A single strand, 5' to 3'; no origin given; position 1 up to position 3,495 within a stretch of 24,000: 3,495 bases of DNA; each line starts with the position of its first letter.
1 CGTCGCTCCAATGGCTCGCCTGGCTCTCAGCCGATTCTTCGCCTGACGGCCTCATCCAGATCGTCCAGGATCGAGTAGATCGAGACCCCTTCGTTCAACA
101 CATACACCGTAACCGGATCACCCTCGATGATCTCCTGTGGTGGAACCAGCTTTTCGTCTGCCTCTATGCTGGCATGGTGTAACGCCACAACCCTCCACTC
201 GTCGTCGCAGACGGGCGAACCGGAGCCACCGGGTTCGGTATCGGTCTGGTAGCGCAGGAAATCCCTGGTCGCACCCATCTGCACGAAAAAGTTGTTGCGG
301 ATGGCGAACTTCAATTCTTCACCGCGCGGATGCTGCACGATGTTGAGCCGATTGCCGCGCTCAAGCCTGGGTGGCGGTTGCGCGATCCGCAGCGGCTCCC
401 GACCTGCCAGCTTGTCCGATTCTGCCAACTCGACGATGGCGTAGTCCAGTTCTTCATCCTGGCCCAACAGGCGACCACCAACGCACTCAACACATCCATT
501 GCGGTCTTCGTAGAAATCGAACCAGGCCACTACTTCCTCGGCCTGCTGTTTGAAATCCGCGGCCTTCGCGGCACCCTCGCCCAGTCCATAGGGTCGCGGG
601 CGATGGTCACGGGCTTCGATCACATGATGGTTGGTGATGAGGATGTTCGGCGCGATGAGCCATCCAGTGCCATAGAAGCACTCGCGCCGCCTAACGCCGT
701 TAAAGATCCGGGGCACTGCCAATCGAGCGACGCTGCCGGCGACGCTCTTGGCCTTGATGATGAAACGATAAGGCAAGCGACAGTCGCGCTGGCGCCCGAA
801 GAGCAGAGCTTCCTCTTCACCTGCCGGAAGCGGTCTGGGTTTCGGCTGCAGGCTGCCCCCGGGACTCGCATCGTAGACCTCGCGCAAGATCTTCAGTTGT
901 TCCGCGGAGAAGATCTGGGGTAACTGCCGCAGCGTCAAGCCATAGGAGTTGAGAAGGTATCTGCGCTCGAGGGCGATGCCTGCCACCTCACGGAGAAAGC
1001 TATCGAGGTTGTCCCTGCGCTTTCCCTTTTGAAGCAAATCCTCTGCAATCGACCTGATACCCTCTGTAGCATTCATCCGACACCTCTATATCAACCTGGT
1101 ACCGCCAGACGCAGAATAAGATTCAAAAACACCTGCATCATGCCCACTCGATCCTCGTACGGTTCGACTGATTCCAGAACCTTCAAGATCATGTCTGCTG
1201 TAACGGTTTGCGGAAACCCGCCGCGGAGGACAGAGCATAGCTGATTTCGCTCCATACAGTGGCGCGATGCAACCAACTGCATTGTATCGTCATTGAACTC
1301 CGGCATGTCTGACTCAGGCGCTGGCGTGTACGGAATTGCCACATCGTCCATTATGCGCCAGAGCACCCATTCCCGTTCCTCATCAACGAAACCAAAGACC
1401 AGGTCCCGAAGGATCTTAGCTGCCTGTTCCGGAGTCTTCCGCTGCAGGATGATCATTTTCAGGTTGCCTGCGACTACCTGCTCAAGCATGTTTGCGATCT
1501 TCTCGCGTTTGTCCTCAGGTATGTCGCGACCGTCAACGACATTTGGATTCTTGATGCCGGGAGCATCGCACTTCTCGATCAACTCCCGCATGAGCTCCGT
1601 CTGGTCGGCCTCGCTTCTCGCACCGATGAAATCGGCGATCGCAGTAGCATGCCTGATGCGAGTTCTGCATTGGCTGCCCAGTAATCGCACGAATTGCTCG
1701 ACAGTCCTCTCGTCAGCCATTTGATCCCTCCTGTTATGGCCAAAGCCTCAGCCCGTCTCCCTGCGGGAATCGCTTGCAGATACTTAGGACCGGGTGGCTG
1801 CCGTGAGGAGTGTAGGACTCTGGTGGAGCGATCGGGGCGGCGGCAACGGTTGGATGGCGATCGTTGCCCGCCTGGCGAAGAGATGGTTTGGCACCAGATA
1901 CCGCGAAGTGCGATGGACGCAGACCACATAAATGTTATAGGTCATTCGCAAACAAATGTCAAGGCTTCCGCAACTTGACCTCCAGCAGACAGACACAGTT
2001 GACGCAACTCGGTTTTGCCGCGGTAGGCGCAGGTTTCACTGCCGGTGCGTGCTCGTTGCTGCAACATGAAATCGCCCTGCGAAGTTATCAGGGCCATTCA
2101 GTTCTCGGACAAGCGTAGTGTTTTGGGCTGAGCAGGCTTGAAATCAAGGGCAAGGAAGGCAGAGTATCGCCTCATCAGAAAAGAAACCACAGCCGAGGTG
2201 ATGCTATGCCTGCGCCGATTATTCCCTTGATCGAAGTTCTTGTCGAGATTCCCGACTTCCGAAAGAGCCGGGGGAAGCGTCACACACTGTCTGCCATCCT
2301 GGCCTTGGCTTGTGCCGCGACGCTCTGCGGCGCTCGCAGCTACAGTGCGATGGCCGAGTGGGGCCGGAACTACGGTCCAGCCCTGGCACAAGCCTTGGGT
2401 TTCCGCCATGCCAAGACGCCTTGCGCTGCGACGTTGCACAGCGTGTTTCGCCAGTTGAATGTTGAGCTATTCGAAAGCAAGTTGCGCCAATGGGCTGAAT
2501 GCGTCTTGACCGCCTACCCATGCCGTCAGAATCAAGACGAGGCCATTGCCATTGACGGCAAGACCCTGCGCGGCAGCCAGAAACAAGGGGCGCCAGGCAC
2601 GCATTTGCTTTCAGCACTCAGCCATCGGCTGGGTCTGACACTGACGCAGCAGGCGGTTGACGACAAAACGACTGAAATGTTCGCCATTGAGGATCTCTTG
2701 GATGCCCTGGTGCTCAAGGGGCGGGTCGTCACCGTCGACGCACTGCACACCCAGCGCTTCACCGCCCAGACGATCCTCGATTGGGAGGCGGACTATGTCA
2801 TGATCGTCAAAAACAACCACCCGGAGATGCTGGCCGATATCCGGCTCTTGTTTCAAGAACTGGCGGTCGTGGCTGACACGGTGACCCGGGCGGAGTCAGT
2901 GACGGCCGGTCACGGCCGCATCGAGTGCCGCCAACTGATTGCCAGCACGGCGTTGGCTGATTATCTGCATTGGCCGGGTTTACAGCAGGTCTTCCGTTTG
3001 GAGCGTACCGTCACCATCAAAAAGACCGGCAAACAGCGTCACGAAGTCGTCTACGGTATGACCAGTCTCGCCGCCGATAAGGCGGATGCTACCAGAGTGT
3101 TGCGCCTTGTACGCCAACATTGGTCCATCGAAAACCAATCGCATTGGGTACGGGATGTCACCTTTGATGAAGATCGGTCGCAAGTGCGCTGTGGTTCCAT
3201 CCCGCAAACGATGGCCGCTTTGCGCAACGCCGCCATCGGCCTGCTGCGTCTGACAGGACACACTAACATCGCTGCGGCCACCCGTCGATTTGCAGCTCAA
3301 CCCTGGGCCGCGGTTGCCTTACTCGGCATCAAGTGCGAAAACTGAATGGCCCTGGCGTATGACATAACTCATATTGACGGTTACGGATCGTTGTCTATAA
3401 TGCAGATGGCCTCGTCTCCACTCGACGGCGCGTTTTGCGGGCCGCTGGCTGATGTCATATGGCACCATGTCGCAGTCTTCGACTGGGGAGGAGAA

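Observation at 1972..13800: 111-bp inverted repeats bracket the 11.6-kb IS / integrase / hgcAB segment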

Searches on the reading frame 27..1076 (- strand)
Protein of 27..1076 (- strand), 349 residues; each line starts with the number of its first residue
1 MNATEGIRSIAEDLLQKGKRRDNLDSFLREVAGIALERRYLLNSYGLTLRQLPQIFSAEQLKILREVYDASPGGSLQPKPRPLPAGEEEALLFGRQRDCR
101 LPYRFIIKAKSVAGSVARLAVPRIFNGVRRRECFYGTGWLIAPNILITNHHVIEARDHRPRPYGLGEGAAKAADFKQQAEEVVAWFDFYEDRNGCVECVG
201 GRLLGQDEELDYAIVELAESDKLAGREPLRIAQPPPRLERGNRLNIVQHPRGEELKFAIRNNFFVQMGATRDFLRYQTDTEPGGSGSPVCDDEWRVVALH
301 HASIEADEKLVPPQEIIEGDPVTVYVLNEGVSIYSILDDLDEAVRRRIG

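Call 7: search_protein_families(library=pfam, proteins=[window:27-1076:-], max_evalue=0.01)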
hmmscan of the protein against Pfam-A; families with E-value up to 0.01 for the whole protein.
window:27-1076:- (349 aa): 1 family
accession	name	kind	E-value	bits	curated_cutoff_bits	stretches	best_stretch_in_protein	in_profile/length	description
PF13365.12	Trypsin_2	-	2.7e-20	74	27.6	1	136-299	1-144/144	Trypsin-like peptidase domain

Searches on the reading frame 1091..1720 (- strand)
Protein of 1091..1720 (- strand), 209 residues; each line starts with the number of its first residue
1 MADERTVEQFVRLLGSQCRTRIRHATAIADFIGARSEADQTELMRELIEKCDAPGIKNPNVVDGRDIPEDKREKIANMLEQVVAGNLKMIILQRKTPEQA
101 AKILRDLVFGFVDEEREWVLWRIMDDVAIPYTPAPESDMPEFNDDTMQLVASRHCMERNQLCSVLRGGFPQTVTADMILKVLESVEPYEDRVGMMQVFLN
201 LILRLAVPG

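Call 7: search_protein_families(library=pfam, proteins=[window:1091-1720:-], max_evalue=0.01)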
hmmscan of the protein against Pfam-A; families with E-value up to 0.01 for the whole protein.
window:1091-1720:- (209 aa): 0 families

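Call 41: find_homologous_proteins(query=window:1091-1720:-, max_evalue=0.00001)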
Query window:1091-1720:- (209 aa): 1 proteins with E <= 0.00001 among 189 candidates.
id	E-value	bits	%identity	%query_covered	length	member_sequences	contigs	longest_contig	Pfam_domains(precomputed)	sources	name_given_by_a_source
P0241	9.6e-134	461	100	100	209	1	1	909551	-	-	-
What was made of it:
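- Tried and rejected: Native context on the left: the 209-aa neighbour has no homolog at all (call 41).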

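Call 48: search_protein_families(library=ncbifam, proteins=[window:1091-1720:-], max_evalue=1)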
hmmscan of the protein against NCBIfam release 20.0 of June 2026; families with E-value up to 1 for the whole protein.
window:1091-1720:- (209 aa): 1 family
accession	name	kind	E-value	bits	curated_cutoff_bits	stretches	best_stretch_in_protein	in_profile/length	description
NF001074.0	PRK00118.2-4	equivalog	0.11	12.8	186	0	69-90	78-99/110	putative DNA-binding protein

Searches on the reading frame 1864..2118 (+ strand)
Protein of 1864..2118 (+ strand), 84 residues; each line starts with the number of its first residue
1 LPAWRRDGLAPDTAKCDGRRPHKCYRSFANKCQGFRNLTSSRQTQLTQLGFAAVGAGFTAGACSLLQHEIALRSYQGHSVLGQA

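Call 25: search_protein_families(library=pfam, proteins=[window:1864-2118:+], max_evalue=0.01)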
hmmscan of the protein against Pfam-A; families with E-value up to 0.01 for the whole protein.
window:1864-2118:+ (84 aa): 0 families

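Call 47: search_protein_families(library=pfam, proteins=[window:1864-2118:+], max_evalue=10)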
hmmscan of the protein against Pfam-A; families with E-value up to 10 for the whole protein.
window:1864-2118:+ (84 aa): 0 families

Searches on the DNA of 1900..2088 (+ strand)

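Call 58: search_dna_similar(query=window:1900-2088:+, collection=plasmids, mode=distant, max_evalue=0.01, max_rows=10)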
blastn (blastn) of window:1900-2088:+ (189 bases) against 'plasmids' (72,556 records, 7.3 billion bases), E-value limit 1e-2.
No match.
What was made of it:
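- Tried and rejected: PLSDB gave no match (call 58).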

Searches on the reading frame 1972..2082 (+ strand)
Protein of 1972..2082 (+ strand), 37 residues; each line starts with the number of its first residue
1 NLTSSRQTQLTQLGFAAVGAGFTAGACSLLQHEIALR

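Call 54: search_protein_representatives(protein=window:1972-2082:+)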
Query: 37 residues. Proteins with E-value up to 0.001 (for the whole library): 0; up to 1e-10: 0; up to 1e-30: 0. The best 0 are listed.
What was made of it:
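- On Transposon bounded by terminal inverted repeats / composite transposon: The arms have no ORF with homologs (calls 47, 54).
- The arms encode nothing detectable (calls 47, 54).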

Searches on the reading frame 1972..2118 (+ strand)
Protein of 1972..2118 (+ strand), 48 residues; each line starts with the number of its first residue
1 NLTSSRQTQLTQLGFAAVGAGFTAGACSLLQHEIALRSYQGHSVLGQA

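Call 47: search_protein_families(library=pfam, proteins=[window:1972-2118:+], max_evalue=10)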
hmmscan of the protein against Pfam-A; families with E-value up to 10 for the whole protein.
window:1972-2118:+ (48 aa): 0 families

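Call 48: search_protein_families(library=ncbifam, proteins=[window:1972-2118:+], max_evalue=1)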
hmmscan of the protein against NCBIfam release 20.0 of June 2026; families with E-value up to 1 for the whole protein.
window:1972-2118:+ (48 aa): 1 family
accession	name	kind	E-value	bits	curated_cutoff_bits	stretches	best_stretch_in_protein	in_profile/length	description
NF040514.1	CAL67264_fam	equivalog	0.069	13.4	50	1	6-26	27-47/57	CAL67264 family membrane protein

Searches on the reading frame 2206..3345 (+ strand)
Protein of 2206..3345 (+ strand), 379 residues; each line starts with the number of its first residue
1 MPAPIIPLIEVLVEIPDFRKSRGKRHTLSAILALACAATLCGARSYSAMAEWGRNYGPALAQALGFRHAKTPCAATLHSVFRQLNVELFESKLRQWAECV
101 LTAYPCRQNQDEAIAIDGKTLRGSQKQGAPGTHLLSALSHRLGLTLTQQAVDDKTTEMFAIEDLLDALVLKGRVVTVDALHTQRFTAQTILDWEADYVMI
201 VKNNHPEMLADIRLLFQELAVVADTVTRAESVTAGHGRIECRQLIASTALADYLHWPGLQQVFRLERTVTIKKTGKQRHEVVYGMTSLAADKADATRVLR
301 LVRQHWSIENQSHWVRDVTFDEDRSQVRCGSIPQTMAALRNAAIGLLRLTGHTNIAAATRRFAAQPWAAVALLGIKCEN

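Call 7: search_protein_families(library=pfam, proteins=[window:2206-3345:+], max_evalue=0.01)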
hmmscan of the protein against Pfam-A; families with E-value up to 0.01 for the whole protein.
window:2206-3345:+ (379 aa): 2 families
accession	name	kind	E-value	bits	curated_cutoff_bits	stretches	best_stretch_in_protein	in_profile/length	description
PF13808.11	DDE_Tnp_1_assoc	-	4.4e-20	72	32.3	1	10-97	2-88/88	DDE_Tnp_1-associated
PF01609.27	DDE_Tnp_1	-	6.6e-14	52.6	23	1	110-343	3-197/200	Transposase DDE domain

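Call 22: find_encoding_contigs(protein=window:2206-3345:+, flank=10000, max_places=10)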
Protein window:2206-3345:+ (379 aa): no gene with exactly this product is on record in the collection.
